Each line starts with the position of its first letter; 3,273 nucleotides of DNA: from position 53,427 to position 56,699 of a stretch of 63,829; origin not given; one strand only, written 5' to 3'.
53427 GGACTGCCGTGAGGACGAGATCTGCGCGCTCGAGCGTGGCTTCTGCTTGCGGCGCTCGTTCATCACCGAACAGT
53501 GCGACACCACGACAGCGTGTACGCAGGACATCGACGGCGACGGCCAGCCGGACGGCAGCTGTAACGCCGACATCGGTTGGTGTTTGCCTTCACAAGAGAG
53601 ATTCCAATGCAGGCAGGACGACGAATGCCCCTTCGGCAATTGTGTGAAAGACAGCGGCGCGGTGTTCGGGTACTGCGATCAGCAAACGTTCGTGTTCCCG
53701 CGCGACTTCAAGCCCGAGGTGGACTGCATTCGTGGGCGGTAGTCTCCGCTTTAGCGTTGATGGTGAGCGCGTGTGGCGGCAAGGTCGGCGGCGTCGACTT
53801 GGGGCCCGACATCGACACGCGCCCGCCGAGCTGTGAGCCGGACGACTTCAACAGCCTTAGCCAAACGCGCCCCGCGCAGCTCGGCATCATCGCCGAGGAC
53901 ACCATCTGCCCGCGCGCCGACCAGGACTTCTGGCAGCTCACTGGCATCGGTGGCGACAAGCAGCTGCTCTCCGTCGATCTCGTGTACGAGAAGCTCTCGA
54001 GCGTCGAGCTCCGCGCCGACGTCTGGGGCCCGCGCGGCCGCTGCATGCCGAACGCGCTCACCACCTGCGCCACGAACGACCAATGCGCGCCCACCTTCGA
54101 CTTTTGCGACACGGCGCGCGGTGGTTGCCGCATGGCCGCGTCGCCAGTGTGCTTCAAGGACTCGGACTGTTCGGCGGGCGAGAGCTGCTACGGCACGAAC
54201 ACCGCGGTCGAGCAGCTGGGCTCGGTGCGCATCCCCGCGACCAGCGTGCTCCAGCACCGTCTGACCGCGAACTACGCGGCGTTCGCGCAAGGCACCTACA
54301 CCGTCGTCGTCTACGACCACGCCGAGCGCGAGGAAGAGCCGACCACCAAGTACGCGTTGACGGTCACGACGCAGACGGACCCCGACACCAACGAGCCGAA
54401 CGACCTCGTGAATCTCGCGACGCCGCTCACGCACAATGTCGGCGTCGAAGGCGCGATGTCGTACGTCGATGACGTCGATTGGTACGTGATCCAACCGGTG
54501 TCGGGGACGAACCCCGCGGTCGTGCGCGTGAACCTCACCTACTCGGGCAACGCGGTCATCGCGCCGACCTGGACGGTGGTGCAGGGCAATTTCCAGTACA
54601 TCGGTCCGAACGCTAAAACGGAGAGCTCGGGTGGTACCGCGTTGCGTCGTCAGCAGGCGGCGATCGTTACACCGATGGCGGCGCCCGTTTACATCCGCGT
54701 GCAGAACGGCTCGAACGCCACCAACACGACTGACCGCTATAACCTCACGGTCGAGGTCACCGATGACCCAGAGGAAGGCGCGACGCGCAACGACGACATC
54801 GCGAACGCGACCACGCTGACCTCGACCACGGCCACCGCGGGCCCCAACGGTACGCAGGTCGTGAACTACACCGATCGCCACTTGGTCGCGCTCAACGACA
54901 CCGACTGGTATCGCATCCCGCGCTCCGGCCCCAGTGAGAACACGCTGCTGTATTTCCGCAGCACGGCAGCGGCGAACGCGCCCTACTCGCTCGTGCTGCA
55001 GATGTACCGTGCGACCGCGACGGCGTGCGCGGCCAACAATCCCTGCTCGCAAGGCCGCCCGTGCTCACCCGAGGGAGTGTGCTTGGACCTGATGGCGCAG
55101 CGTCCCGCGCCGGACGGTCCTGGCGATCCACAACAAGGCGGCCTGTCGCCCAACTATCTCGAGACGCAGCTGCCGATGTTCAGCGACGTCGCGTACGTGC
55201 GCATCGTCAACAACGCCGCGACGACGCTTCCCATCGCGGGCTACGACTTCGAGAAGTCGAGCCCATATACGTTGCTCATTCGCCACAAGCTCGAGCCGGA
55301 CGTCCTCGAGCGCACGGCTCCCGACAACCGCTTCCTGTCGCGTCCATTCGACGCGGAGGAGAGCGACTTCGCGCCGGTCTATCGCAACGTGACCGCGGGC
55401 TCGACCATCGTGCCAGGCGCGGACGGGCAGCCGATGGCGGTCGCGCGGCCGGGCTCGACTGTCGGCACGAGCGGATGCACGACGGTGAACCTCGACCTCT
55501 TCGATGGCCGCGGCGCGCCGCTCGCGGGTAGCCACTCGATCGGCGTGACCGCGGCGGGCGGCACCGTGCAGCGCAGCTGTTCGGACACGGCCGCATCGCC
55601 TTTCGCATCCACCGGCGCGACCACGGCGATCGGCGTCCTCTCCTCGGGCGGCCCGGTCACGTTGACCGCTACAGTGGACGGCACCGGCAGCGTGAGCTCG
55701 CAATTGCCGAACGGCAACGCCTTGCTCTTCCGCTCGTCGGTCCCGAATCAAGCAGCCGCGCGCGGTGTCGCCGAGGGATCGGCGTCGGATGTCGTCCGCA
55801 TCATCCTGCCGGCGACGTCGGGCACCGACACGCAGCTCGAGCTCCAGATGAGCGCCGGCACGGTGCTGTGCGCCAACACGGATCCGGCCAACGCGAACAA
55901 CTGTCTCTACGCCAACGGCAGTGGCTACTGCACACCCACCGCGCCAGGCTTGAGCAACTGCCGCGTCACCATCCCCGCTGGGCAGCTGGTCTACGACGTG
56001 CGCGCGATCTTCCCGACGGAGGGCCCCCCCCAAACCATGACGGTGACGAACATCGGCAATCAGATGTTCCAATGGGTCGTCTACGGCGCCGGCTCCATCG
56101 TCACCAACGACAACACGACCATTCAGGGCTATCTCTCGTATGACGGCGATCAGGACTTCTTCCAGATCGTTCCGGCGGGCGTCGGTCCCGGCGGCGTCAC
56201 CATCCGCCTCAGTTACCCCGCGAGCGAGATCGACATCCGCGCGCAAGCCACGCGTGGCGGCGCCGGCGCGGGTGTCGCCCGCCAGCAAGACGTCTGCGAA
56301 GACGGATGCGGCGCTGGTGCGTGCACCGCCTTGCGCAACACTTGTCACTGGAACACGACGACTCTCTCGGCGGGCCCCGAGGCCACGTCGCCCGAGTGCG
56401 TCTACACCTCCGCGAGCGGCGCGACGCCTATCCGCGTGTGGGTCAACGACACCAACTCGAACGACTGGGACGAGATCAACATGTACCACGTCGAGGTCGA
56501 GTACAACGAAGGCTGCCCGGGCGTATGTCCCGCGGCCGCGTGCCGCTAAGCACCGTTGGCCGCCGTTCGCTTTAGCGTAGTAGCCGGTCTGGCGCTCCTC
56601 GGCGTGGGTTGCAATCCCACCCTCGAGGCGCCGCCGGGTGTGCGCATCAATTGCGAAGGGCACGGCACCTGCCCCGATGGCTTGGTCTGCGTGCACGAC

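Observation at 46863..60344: Five-gene operon encoding only secreted or lipoprotein products built from eukaryotic-ECM-like modules (TSP3, VWA, PPC, Cys-rich, NHL): candidate undescribed Ca-dependent surface or matrix system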

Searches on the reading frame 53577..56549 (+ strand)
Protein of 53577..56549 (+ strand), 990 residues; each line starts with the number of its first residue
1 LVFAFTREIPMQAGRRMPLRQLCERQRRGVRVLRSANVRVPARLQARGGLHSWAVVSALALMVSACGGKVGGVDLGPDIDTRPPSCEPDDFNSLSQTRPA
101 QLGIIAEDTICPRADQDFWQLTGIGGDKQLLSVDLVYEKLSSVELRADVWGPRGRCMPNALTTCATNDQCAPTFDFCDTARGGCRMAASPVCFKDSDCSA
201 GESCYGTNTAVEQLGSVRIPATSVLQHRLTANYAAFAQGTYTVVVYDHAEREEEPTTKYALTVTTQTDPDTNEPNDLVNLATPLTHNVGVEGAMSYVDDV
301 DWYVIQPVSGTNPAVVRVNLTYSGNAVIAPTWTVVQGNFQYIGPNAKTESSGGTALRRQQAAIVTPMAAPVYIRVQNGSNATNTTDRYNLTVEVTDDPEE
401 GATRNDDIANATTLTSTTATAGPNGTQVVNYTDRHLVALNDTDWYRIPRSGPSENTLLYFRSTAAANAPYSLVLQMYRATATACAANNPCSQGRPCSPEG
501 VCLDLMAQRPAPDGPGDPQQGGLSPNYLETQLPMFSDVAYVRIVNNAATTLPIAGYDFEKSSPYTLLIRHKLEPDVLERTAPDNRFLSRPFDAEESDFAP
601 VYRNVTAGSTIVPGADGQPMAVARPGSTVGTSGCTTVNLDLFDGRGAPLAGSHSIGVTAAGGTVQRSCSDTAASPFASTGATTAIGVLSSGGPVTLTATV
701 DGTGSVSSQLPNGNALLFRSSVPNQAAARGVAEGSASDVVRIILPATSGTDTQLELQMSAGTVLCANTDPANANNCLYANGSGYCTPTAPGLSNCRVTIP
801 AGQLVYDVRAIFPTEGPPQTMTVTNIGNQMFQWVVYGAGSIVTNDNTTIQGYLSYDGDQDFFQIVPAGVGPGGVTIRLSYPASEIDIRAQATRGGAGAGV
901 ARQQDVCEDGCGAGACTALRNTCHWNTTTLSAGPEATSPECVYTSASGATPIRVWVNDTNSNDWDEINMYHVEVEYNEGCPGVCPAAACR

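Call 8: search_protein_families(library=pfam, proteins=[window:53577-56549:+], max_evalue=0.01)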
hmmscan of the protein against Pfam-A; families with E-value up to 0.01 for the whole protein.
window:53577-56549:+ (990 aa): 0 families

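Call 9: search_protein_families(library=ncbifam, proteins=[window:53577-56549:+], max_evalue=0.01)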
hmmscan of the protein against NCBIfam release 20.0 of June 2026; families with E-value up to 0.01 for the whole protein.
window:53577-56549:+ (990 aa): 0 families

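Call 34: search_protein_families(library=pfam, proteins=[window:53625-56549:+], max_evalue=1)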
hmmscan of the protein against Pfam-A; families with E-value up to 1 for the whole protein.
window:53625-56549:+ (974 aa): 0 families

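Call 42: find_homologous_proteins(query=window:53625-56549:+, max_evalue=0.00001)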
Query window:53625-56549:+ (974 aa): 7 proteins with E <= 0.00001 among 8000 candidates.
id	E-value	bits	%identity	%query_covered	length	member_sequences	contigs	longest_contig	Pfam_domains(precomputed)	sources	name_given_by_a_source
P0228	0.0e+0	2126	100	95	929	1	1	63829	-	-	-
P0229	0.0e+0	1813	85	95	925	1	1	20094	-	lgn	-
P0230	0.0e+0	1189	63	90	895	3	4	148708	-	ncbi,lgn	-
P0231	0.0e+0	1090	62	86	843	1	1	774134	-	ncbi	-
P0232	4.5e-248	844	45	96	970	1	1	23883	-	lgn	-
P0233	1.8e-242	826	45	97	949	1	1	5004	-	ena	-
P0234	4.5e-17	80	26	26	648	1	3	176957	-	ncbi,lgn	-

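Call 44: find_encoding_contigs(protein=P0229, flank=10000, max_places=2)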
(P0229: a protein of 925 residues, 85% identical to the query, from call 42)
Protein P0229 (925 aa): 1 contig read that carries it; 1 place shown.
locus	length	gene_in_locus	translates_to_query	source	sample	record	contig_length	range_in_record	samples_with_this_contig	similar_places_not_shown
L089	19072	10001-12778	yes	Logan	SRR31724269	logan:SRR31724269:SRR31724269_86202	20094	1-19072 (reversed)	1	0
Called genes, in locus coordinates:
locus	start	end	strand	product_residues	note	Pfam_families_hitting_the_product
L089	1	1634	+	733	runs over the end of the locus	-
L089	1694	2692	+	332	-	-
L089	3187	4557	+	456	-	PF02412:TSP_3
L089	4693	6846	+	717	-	PF13519:VWA_2 (faint)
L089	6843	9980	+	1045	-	PF13519:VWA_2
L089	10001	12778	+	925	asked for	-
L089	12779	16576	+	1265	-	PF01436:NHL (faint), PF08450:SGL (faint), PF13948:DUF4215 (faint), PF25021:TEN_NHL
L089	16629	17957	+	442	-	PF00067:p450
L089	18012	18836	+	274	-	PF00132:Hexapep (faint), PF25087:GMPPB_C (faint)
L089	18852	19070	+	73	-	?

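Call 45: find_encoding_contigs(protein=P0232, flank=10000, max_places=2)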
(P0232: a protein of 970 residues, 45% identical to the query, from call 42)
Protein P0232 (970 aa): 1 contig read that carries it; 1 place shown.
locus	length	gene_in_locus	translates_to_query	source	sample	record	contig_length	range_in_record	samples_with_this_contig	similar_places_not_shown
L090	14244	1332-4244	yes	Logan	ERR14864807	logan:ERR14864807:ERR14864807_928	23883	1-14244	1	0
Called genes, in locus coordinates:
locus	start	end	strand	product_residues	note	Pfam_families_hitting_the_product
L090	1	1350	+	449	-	?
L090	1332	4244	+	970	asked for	-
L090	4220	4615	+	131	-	-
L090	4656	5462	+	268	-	-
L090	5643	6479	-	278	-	PF21088:MS_channel_1st (weak), PF00924:MS_channel_2nd, PF21082:MS_channel_3rd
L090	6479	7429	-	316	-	-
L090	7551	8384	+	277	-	PF00132:Hexapep (faint)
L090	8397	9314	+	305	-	PF00291:PALP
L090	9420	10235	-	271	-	PF22544:HYDIN_VesB_CFA65-like_Ig (faint)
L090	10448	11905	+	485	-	-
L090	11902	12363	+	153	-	-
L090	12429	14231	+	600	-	-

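Call 58: search_solved_structures(query=A4, max_evalue=1)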
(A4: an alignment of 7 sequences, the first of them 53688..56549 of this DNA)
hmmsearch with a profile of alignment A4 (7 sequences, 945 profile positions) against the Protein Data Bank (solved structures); distinct sequences matched with E-value up to 1: 4.
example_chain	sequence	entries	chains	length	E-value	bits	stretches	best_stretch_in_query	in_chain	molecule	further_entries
9lqj_A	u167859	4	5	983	0.00019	22.9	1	193-276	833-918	Collagenase ColH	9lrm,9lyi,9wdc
9lrk_A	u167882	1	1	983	0.00019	22.9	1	193-276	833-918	Collagenase ColH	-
5iku_A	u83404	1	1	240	0.00048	21.5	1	228-284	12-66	Collagenase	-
3jqw_A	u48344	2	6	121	0.025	15.8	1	229-276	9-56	ColH protein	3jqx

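Call 74: predict_structure(alignment_id=A4)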
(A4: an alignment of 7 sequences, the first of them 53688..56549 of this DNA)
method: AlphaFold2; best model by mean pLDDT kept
length: 953 residues; sequences in the alignment: 7
mean_pLDDT: 58.9   pTM: 0.46
mean pLDDT of the five models: 58.9, 55.5, 53.6, 51.8, 50.2
residues with pLDDT >= 90: 19; 70-90: 285; 50-70: 340; < 50: 309
segments of 3 or more residues with pLDDT < 50: 1-51, 116-173, 384-395, 475-488, 510-523, 545-579, 676-696, 707-711, 730-737, 750-754, 777-782, 789-811, 845-847, 866-888, 923-929, 947-953
pLDDT, mean of each block of 10 residues (from residue 1): 29 32 29 26 36 54 79 65 75 82 61 54 33 38 36 29 33 57 57 75 76 55 84 81 83 85 85 69 85 83 76 73 78 85 70 81 56 70 46 54 77 66 65 65 76 73 78 45 38 69 74 37 59 66 46 31 32 40 64 76 67 80 82 72 79 75 74 49 34 45 50 61 58 49 52 56 57 51 52 39 28 59 56 60 56 60 51 40 44 60 54 58 50 61 51 40
secondary structure, 60 per line:
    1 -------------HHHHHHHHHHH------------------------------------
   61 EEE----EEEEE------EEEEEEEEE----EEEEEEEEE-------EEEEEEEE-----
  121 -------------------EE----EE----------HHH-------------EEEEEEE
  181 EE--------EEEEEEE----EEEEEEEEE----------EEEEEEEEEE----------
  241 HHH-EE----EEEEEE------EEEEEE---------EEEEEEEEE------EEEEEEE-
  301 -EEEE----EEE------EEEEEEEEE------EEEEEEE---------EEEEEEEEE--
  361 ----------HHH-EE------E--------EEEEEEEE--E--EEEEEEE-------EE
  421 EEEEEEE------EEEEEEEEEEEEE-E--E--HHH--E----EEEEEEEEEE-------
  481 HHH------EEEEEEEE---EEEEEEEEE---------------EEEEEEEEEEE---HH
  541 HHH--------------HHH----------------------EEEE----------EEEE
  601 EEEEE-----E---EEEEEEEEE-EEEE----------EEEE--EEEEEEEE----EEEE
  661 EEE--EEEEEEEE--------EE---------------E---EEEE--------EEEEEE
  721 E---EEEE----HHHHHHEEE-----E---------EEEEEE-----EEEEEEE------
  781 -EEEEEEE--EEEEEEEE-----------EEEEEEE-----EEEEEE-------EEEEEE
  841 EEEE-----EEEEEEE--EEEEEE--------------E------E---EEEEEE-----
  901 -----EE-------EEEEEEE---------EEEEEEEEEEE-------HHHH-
elements in order (helices of 4 or more, strands of 3 or more residues): H14-24 E61-63 E68-72 E79-87 E92-100 E108-115 E174-182 E191-197 E202-210 E221-230 E251-256 E263-268 E278-286 E293-299 E302-305 E310-312 E319-327 E334-340 E350-358 E392-399 E405-411 E419-427 E434-446 E464-473 E490-497 E501-509 E525-535 H539-543 E583-586 E597-605 E615-623 E625-628 E639-642 E645-652 E657-663 E666-673 E703-706 E715-721 E725-728 H733-738 E739-741 E757-762 E768-774 E782-788 E791-798 E810-816 E822-827 E835-844 E850-856 E859-864 E890-895 E915-921 E931-941 H949-952

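Call 76: fold_search(model_id=the predicted structure, library=pdb)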
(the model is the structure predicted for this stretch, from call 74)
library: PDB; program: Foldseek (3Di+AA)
matches with E <= 10: 1429; with E <= 0.001: 61
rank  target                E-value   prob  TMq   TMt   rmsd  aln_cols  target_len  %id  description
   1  5iku                  3.5e-07  1.00  0.10  0.36  18.7       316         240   14  Crystal structure of the Hathewaya histolytica ColG tandem collagen-binding domain s3as3b in the presence of calcium at  (released 2017-03-15)
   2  5b4x_A                2.0e-06  0.95  0.10  0.12  27.7       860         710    9  Crystal structure of the ApoER2 ectodomain in complex with the Reelin R56 fragment (released 2017-04-26)
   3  7m0r_E                5.0e-06  0.98  0.10  0.17  28.4       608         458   10  Cryo-EM structure of the Sema3A/PlexinA4/Neuropilin 1 complex (released 2021-05-05)
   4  5b4x_C                5.0e-06  0.91  0.10  0.12  28.1       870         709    9  Crystal structure of the ApoER2 ectodomain in complex with the Reelin R56 fragment (released 2017-04-26)
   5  4w8j                  7.8e-06  0.93  0.08  0.08  21.4       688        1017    7  Structure of the full-length insecticidal protein Cry1Ac reveals intriguing details of toxin packaging into in vivo form (released 2014-09-17)
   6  2qki_A                1.2e-05  0.87  0.09  0.13  28.8       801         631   10  Human C3c in complex with the inhibitor compstatin (released 2007-08-14)
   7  8jul_A                1.3e-05  1.00  0.15  0.20  10.9       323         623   10  Cryo-EM structure of SIDT1 in complex with phosphatidic acid (released 2023-11-15)
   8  8zj4_A                1.7e-05  0.99  0.11  0.14  18.3       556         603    9  trypsinogen-EP-N619A (released 2025-05-21)
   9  3win_E                2.5e-05  0.98  0.11  0.21  24.1       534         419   10  Clostridium botulinum Hemagglutinin (released 2013-11-06)
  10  3prx_B                2.5e-05  0.90  0.12  0.10  38.3      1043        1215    9  Structure of Complement C5 in Complex with CVF and SSL7 (released 2011-01-19)
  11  8w7n                  2.5e-05  0.87  0.08  0.08  22.1       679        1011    7  Crystal structure of the in-cell Cry1Aa purified from Bacillus thuringiensis (released 2024-03-06)
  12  3a7q_A                3.1e-05  0.77  0.10  0.12  30.6       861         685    8  Structural basis for specific recognition of reelin by its receptors (released 2010-03-23)
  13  4lo4_B                4.0e-05  0.99  0.11  0.22  23.6       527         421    8  Apo HA-70 (released 2013-10-30)
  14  6tav_B                4.0e-05  0.30  0.08  0.06  52.3      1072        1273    9  Crystal structure of endopeptidase-induced alpha2-macroglobulin (released 2021-05-12)
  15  8v38_A                5.1e-05  1.00  0.14  0.19  16.9       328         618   11  Structure of the human systemic RNAi defective transmembrane protein 1 (hSIDT1) (released 2024-06-26)
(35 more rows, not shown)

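Call 87: search_protein_families(library=padloc, proteins=[window:53625-56549:+], max_evalue=0.001)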
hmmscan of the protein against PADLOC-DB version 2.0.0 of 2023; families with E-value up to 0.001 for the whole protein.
window:53625-56549:+ (974 aa): 0 families

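Call 95: search_protein_representatives(alignment_id=A4)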
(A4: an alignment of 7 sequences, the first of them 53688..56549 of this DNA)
Query: 7 sequences, 945 profile positions. Proteins with E-value up to 0.001 (for the whole library): 2690; up to 1e-10: 778; up to 1e-30: 105. The best 150 are listed.
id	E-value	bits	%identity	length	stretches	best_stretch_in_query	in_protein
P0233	0.0e+00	1524.1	-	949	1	1-945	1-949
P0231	0.0e+00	1444.1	-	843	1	115-945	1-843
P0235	3.3e-210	717.1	-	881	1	84-944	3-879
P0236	2.7e-188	644.6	-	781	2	9-571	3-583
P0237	3.2e-175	601.3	-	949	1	14-944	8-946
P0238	3.7e-173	594.5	-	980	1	33-940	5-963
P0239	1.5e-168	579.2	-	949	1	15-944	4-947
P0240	5.3e-166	570.8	-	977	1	9-944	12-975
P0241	1.6e-159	549.3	-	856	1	121-944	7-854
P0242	4.6e-159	547.8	-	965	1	17-944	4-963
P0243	4.4e-156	538.0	-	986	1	12-945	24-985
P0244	1.9e-147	509.4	-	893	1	86-940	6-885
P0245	3.8e-140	485.2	-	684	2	54-561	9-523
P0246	6.8e-137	474.4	-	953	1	40-945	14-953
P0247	2.2e-131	456.2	-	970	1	19-944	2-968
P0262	2.7e-77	277.2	-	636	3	175-549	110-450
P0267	3.5e-56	207.3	-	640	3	191-539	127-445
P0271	4.1e-54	200.5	-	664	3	191-540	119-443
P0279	1.9e-46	175.1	-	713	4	195-456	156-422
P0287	1.0e-39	152.8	-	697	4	192-459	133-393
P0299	9.1e-37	143.1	-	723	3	192-554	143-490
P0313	2.2e-34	135.2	-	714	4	193-430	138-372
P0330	2.8e-31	124.9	-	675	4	195-450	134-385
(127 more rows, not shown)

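Call 96: search_protein_families(library=pfam, proteins=[P0237, P0242, P0262, P0267, P0271, P0279, P0287, P0299, P0313, P0330], max_evalue=0.01)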
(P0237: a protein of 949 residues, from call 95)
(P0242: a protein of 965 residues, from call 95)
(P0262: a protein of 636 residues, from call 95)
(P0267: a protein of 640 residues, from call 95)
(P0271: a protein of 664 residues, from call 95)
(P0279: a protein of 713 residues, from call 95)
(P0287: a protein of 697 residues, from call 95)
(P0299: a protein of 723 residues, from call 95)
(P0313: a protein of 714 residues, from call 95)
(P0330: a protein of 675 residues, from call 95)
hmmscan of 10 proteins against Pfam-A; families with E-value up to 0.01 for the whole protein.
P0237 (949 aa): 0 families

P0242 (965 aa): 0 families

P0262 (636 aa): 1 family
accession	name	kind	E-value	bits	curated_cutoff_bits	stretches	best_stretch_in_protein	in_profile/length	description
PF04151.21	PPC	-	0.00012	23.3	25.9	0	191-214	1-24/70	Bacterial pre-peptidase C-terminal domain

P0267 (640 aa): 1 family
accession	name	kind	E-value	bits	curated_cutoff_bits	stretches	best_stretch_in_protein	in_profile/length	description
PF04151.21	PPC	-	2.2e-07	32.1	25.9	1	328-411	1-69/70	Bacterial pre-peptidase C-terminal domain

P0271 (664 aa): 1 family
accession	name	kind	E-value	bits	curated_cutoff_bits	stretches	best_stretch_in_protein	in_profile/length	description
PF23899.1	SU10_portal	-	0.00063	18.7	30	1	57-166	461-568/593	Phage SU10 portal protein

P0279 (713 aa): 0 families

P0287 (697 aa): 1 family
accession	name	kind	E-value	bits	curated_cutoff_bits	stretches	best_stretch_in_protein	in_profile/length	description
PF04151.21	PPC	-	6.3e-11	43.4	25.9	2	195-267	1-69/70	Bacterial pre-peptidase C-terminal domain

P0299 (723 aa): 0 families

P0313 (714 aa): 1 family
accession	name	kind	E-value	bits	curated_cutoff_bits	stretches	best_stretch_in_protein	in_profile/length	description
PF23416.1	DUF7107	-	0.0011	19.6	24.6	1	610-635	22-47/48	Domain of unknown function (DUF7107)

P0330 (675 aa): 0 families
